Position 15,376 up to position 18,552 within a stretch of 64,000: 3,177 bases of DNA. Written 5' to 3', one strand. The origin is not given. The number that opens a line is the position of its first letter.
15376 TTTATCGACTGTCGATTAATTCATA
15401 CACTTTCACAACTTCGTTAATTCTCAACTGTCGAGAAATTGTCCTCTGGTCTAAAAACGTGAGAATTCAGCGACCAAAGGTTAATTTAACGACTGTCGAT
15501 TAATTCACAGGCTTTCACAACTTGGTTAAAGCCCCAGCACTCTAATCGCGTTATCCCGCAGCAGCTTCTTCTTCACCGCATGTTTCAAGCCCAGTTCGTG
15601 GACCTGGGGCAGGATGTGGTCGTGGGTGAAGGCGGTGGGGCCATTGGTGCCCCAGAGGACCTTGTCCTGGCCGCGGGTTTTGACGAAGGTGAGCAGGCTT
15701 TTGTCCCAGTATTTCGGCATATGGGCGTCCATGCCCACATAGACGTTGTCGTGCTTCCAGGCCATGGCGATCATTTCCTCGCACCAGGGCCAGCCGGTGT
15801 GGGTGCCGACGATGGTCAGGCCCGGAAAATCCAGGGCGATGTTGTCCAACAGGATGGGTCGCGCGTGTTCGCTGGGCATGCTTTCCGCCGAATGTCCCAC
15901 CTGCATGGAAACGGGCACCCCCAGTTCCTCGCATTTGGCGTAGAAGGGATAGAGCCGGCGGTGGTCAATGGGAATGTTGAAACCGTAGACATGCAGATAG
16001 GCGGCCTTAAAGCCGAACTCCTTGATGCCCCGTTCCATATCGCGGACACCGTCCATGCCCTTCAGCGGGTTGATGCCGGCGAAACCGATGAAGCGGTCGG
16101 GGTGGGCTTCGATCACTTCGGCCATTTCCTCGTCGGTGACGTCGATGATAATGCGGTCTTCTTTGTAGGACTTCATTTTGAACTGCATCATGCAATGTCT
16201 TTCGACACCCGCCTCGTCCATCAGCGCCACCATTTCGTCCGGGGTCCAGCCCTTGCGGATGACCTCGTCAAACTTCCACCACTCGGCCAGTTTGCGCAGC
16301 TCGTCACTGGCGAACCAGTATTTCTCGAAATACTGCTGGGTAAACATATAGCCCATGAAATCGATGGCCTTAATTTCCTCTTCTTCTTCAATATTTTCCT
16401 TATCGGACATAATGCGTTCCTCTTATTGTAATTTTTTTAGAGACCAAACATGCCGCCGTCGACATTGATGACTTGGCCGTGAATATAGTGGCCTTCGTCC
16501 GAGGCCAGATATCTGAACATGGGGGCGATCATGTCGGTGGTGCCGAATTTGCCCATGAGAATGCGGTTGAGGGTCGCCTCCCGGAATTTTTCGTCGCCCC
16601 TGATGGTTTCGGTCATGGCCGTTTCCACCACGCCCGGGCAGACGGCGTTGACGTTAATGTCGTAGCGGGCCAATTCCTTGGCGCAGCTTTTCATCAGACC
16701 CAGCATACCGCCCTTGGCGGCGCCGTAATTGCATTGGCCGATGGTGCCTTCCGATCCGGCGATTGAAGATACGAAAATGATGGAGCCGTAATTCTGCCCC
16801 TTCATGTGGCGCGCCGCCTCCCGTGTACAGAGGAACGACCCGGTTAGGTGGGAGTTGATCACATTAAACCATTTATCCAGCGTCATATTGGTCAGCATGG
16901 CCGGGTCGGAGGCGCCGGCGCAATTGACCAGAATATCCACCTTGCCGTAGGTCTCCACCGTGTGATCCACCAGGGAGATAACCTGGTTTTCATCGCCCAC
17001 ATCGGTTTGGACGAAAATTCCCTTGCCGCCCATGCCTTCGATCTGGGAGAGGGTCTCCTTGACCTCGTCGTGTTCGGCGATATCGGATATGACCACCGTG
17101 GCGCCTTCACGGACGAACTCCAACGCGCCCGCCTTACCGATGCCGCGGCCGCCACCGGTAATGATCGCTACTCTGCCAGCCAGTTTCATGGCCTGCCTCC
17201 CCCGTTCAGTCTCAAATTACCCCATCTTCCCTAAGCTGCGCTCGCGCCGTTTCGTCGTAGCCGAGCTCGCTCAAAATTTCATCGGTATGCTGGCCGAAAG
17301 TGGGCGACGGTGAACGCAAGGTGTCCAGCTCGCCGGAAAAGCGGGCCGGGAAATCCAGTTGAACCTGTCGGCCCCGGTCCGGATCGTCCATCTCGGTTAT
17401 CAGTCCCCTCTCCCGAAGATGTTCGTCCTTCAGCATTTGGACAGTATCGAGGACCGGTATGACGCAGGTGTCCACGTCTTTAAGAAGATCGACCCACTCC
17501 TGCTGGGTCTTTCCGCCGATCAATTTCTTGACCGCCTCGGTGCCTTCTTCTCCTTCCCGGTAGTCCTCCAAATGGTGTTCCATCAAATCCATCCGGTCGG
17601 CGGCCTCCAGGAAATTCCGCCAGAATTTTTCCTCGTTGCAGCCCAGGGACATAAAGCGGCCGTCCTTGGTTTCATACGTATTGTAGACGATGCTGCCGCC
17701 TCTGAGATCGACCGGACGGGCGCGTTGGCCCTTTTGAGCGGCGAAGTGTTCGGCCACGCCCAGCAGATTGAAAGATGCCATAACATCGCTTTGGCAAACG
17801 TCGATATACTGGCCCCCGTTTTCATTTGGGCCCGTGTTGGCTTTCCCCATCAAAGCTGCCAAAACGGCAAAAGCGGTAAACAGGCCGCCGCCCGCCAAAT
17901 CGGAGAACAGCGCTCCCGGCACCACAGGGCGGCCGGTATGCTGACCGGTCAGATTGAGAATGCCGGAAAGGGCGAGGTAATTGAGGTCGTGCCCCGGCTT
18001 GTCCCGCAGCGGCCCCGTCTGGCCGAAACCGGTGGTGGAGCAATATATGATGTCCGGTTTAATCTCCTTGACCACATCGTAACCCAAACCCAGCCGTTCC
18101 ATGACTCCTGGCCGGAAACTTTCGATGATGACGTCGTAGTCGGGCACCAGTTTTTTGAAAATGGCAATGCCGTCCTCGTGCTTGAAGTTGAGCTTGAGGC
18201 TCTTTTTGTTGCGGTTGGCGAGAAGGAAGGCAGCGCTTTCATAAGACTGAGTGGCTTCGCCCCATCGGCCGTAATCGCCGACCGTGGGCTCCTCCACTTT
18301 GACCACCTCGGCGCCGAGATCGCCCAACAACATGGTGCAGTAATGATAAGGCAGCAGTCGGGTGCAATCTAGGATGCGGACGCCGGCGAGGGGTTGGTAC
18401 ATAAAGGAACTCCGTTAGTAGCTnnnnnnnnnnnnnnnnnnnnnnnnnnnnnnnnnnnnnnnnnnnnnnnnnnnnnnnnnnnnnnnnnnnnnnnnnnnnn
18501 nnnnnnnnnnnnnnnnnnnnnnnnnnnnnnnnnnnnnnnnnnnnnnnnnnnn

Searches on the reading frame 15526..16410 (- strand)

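Call 24: search_protein_families(library=pfam, proteins=[window:15526-16410:-], max_evalue=0.01)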
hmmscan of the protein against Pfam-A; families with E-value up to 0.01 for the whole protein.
window:15526-16410:- (294 aa): 1 family
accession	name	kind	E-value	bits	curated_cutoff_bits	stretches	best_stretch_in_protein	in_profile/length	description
PF04909.20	Amidohydro_2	-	1.1e-38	134.1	26.4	1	67-294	40-289/289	Amidohydrolase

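Call 30: search_protein_families(library=ncbifam, proteins=[window:15526-16410:-], max_evalue=1e-10)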
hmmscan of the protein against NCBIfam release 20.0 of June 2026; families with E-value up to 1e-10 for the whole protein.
window:15526-16410:- (294 aa): 0 families

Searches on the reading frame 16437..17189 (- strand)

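Call 24: search_protein_families(library=pfam, proteins=[window:16437-17189:-], max_evalue=0.01)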
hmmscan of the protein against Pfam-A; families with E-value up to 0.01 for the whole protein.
window:16437-17189:- (250 aa): 4 families
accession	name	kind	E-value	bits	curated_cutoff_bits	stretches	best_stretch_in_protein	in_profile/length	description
PF13561.12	adh_short_C2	-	4.1e-61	207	27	1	15-247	6-235/236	Enoyl-(Acyl carrier protein) reductase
PF00106.31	adh_short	-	2.3e-57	194.1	26.6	1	6-200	1-194/195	short chain dehydrogenase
PF08659.16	KR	-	3.6e-18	66.5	22.6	1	9-167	4-161/180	KR domain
PF23441.1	SDR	-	6.7e-07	29.4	27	1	60-249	66-257/258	SDR-like rossmann domain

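Call 30: search_protein_families(library=ncbifam, proteins=[window:16437-17189:-], max_evalue=1e-10)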
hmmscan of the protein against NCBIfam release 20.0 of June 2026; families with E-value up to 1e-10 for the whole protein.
window:16437-17189:- (250 aa): 208 families (the best 25 are shown)
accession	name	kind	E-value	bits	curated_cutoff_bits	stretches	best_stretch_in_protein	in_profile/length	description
NF004198.0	PRK05653.1-3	equivalog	5.5e-77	258.6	296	1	2-248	4-247/248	3-oxoacyl-ACP reductase FabG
TIGR01830.1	3oxo_ACP_reduc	equivalog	7.5e-73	245.1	297.75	1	8-247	1-238/239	3-oxoacyl-[acyl-carrier-protein] reductase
NF009466.0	PRK12826.1-2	subfamily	4e-68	229.5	222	1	6-248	4-245/248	3-oxoacyl-ACP reductase FabG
NF005559.1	PRK07231.1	subfamily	6.7e-63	212.5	215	1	3-248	2-248/249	glucose 1-dehydrogenase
NF004197.0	PRK05653.1-1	equivalog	1.3e-60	205.1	332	1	2-248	4-247/249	3-oxoacyl-ACP reductase FabG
NF004791.0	PRK06138.1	equivalog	8.7e-59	198.8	312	1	1-247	1-249/252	SDR family oxidoreductase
NF052558.1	MBtsdlDhBudC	equivalog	2.6e-58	197.5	270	1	4-247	2-241/250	meso-2,3-butanediol dehydrogenase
NF004818.0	PRK06172.1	equivalog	4.5e-58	196.5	336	1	1-248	3-251/253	SDR family oxidoreductase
NF004199.0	PRK05653.1-4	equivalog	5.1e-58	196.6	301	1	1-248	1-246/247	3-oxoacyl-ACP reductase FabG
NF009093.0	PRK12429.1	subfamily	5.3e-58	196.3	258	1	1-247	1-256/259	3-hydroxybutyrate dehydrogenase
TIGR01829.1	AcAcCoA_reduct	subfamily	8.4e-57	192.6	302.1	1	6-248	1-241/242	acetoacetyl-CoA reductase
NF005862.0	PRK07792.1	equivalog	9.4e-57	192.5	414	1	2-248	10-256/307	3-oxoacyl-ACP reductase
NF006072.0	PRK08217.1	subfamily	1e-56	192.5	298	1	1-247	1-251/253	3-ketoacyl-(acyl-carrier-protein) reductase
NF009464.0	PRK12824.1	subfamily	1.4e-56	192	269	1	6-248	3-243/245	3-oxoacyl-ACP reductase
NF006070.0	PRK08213.1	subfamily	7.2e-56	189.6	279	1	2-247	9-256/259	gluconate 5-dehydrogenase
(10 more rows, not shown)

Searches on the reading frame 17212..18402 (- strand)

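Call 24: search_protein_families(library=pfam, proteins=[window:17212-18402:-], max_evalue=0.01)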
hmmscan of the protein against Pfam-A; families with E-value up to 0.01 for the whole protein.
window:17212-18402:- (396 aa): 1 family
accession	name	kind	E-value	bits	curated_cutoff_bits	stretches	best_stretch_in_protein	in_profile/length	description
PF02515.22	CoA_transf_3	-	3.5e-97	326.2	23.3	1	5-373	1-366/366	CoA-transferase family III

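Call 30: search_protein_families(library=ncbifam, proteins=[window:17212-18402:-], max_evalue=1e-10)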
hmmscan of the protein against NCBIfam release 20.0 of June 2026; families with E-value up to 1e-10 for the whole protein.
window:17212-18402:- (396 aa): 6 families
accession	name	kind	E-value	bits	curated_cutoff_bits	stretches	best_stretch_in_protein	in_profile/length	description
NF003809.0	PRK05398.1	subfamily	1.5e-57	195.1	442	2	1-202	1-198/416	formyl-CoA transferase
NF041294.1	Scnl_mescCoAtase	equivalog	2.8e-53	181.4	700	1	5-377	4-380/381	succinyl-CoA:mesaconate CoA-transferase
TIGR03253.1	oxalate_frc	equivalog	4.9e-53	180.3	504.2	2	3-203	2-198/416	formyl-CoA transferase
NF052585.1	SucGlutTfsCaiB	equivalog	3.1e-52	177.5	750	1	3-382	6-390/394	succinate--glutarate CoA-transferase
NF008511.0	PRK11430.1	equivalog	8.8e-43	146.8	522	1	4-338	9-341/381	CoA:oxalate CoA-transferase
NF002914.1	PRK03525.1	equivalog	2.9e-21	75.9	413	1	2-396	7-397/400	L-carnitine CoA-transferase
